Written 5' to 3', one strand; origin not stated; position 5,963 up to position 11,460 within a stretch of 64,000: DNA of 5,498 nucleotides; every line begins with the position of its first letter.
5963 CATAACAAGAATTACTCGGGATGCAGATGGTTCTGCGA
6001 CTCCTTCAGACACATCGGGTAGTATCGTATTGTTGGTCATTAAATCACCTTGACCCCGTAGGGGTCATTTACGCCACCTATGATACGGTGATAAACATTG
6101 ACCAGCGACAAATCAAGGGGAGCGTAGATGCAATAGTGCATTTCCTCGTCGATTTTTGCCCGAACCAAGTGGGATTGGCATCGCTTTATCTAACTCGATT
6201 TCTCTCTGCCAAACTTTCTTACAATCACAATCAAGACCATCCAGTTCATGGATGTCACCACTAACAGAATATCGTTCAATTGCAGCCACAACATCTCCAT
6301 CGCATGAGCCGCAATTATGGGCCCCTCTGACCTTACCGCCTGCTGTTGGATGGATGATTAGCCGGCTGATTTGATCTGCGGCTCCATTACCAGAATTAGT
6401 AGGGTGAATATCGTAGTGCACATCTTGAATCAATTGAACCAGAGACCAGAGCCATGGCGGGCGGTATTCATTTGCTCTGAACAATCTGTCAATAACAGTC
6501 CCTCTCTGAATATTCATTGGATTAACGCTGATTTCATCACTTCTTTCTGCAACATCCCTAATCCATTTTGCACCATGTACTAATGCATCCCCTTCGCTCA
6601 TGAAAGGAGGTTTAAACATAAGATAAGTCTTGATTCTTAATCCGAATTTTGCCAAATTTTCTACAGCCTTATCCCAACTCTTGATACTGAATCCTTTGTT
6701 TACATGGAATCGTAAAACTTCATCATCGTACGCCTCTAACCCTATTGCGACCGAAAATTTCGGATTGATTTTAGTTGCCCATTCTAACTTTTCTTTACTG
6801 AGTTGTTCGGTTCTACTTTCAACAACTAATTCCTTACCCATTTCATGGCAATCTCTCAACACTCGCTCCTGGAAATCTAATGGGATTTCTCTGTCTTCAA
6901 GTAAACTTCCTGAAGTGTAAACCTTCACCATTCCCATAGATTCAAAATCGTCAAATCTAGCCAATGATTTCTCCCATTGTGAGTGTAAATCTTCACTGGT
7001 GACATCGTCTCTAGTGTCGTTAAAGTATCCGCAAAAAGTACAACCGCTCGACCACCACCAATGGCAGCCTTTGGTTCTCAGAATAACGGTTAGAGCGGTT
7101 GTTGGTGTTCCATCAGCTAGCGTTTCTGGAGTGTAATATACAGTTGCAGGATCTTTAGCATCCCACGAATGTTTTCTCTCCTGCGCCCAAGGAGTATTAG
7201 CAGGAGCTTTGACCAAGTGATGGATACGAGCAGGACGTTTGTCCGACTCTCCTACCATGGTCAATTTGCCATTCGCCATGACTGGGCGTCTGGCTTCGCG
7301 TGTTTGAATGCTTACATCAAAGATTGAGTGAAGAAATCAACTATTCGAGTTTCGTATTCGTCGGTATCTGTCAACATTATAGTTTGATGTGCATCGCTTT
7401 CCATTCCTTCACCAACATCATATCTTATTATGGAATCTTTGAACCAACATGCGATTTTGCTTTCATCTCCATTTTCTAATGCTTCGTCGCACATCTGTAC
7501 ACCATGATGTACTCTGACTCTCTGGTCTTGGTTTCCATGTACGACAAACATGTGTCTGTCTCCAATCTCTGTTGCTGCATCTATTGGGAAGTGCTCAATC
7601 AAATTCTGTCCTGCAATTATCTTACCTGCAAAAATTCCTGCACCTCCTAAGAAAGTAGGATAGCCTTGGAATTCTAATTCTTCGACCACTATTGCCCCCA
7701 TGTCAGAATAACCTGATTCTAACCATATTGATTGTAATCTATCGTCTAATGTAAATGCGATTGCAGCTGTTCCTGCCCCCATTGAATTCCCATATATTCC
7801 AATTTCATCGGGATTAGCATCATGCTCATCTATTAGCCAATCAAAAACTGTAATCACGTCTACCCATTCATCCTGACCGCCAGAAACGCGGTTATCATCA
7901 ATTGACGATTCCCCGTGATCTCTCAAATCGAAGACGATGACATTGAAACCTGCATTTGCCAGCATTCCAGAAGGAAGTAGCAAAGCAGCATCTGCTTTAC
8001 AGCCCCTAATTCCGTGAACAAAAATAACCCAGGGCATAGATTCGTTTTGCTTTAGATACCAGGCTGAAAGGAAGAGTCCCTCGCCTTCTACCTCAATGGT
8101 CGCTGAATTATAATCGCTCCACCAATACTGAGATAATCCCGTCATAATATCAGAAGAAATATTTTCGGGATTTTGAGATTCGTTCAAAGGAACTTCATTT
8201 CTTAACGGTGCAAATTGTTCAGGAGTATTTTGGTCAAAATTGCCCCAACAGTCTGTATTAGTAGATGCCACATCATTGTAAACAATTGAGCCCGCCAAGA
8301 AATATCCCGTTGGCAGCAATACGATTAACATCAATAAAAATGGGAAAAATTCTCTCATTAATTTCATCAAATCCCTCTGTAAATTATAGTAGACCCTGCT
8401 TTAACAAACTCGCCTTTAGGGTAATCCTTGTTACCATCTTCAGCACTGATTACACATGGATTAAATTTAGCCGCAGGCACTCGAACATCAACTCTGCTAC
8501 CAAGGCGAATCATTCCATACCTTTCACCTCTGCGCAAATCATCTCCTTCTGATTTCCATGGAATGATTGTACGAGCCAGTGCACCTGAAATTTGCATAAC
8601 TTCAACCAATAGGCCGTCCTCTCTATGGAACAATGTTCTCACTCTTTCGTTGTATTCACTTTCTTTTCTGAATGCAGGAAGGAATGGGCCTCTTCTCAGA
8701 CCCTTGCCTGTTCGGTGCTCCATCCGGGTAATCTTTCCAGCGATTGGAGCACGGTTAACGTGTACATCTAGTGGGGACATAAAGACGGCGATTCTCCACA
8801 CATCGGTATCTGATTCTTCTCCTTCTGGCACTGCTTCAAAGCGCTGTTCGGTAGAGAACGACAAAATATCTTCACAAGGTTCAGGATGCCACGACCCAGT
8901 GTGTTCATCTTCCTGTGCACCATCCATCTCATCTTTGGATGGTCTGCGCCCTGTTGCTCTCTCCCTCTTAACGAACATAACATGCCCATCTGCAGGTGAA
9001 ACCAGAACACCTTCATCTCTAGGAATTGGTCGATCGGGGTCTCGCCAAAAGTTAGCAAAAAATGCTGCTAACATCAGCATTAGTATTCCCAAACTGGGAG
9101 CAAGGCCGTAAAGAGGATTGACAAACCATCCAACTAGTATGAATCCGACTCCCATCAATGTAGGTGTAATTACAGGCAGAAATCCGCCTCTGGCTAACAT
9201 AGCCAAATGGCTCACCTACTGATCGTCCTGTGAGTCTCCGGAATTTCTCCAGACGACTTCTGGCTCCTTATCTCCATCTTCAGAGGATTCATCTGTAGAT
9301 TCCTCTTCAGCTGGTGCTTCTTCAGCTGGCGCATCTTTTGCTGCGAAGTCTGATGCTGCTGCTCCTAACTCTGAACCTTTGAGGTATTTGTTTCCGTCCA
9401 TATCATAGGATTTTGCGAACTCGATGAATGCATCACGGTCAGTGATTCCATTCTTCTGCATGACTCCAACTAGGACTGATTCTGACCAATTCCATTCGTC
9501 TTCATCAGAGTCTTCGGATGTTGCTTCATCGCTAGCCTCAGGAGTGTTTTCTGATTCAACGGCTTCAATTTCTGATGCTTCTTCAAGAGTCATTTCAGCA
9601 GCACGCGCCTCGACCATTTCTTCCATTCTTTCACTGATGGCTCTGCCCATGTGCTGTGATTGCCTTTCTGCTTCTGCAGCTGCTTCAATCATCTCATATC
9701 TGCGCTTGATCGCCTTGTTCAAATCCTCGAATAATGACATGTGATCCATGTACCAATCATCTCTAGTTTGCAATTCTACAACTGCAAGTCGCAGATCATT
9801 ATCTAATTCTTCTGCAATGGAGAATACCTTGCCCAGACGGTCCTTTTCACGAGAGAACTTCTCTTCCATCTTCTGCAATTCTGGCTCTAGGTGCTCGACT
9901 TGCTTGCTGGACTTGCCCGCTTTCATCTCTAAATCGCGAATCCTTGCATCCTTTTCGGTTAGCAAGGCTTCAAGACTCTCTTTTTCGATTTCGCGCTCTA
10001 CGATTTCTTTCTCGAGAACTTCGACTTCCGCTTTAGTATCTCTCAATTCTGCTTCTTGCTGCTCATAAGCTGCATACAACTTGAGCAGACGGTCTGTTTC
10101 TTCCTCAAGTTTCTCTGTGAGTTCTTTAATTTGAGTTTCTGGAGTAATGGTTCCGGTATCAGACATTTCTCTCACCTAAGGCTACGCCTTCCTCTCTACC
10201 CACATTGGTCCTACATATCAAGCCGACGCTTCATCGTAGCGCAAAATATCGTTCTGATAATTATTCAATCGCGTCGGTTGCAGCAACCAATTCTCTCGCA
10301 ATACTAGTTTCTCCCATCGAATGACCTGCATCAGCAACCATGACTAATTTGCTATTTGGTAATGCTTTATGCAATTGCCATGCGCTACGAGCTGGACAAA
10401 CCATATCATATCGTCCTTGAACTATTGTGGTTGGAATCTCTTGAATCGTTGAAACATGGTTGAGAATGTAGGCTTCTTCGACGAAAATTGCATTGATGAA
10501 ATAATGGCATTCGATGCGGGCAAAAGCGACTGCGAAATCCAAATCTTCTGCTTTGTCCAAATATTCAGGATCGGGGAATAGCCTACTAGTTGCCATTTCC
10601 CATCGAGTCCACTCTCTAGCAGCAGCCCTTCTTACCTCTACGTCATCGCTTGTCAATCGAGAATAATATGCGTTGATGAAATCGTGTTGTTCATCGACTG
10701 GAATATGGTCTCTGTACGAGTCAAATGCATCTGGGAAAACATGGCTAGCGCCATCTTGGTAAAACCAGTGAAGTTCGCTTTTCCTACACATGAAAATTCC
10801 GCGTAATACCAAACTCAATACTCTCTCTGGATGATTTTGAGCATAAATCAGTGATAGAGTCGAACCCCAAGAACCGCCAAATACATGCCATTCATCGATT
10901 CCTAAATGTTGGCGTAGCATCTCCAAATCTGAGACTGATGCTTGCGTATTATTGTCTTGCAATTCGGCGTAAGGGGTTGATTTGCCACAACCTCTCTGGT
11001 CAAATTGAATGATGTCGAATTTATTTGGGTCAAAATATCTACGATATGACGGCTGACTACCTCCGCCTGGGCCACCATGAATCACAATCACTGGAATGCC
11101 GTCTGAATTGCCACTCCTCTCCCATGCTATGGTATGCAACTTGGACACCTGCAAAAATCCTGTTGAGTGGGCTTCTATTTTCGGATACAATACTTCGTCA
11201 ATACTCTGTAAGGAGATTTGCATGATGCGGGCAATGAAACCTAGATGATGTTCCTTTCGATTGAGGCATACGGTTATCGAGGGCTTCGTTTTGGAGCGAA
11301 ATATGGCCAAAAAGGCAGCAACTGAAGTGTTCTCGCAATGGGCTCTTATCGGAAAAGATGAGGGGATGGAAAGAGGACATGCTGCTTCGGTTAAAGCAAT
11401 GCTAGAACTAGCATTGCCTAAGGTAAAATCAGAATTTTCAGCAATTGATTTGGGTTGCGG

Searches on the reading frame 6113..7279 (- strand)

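Call 10: search_protein_families(library=pfam, proteins=[window:6113-7279:-], max_evalue=0.001)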
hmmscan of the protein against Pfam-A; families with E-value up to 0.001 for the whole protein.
window:6113-7279:- (388 aa): 1 family
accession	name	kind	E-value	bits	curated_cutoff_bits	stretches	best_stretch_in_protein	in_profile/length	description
PF04055.27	Radical_SAM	-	1.1e-06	29.4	29.5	1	79-222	10-149/166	Radical SAM superfamily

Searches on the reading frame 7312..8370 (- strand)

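Call 10: search_protein_families(library=pfam, proteins=[window:7312-8370:-], max_evalue=0.001)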
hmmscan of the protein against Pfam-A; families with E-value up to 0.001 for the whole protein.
window:7312-8370:- (352 aa): 5 families
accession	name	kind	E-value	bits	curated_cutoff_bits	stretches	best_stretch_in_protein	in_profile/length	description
PF00326.27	Peptidase_S9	-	3.3e-11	43.5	22.6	1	136-306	9-179/213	Prolyl oligopeptidase family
PF00561.26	Abhydrolase_1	-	4.5e-09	36.8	25.8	1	113-223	1-106/245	alpha/beta hydrolase fold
PF02129.25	Peptidase_S15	-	8.5e-08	32.6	23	1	126-226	36-134/262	X-Pro dipeptidyl-peptidase (S15 family)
PF12146.15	Hydrolase_4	-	1.6e-06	28.1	27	1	135-206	25-94/239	Serine aminopeptidase, S33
PF12697.13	Abhydrolase_6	-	5.8e-06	27.6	26.3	1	115-219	1-93/217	Alpha/beta hydrolase family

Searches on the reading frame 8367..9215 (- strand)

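Call 10: search_protein_families(library=pfam, proteins=[window:8367-9215:-], max_evalue=0.001)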
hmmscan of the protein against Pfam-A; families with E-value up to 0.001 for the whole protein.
window:8367-9215:- (282 aa): 1 family
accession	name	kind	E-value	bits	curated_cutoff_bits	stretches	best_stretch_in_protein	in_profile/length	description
PF02666.20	PS_Dcarbxylase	-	5.4e-37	127.8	22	1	49-278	1-197/198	Phosphatidylserine decarboxylase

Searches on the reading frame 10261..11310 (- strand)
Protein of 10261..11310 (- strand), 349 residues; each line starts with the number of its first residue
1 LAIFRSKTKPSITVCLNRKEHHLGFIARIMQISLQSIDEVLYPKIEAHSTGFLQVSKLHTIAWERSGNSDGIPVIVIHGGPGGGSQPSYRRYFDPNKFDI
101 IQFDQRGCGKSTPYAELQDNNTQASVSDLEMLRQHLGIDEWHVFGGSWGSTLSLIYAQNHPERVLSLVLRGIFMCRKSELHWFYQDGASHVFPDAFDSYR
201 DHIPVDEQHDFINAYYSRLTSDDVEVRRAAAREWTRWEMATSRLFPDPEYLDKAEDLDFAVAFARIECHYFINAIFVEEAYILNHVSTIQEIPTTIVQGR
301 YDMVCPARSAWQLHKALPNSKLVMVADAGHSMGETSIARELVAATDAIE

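Call 10: search_protein_families(library=pfam, proteins=[window:10261-11310:-], max_evalue=0.001)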
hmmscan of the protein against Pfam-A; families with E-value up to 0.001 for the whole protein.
window:10261-11310:- (349 aa): 3 families
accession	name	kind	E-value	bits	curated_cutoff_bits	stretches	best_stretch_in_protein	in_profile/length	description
PF00561.26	Abhydrolase_1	-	2.9e-38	132.4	25.8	1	73-332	2-240/245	alpha/beta hydrolase fold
PF12146.15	Hydrolase_4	-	5.1e-10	39.5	27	1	92-330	26-232/239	Serine aminopeptidase, S33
PF08386.16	Abhydrolase_4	-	7.5e-06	26.4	21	1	288-332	31-75/103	TAP-like protein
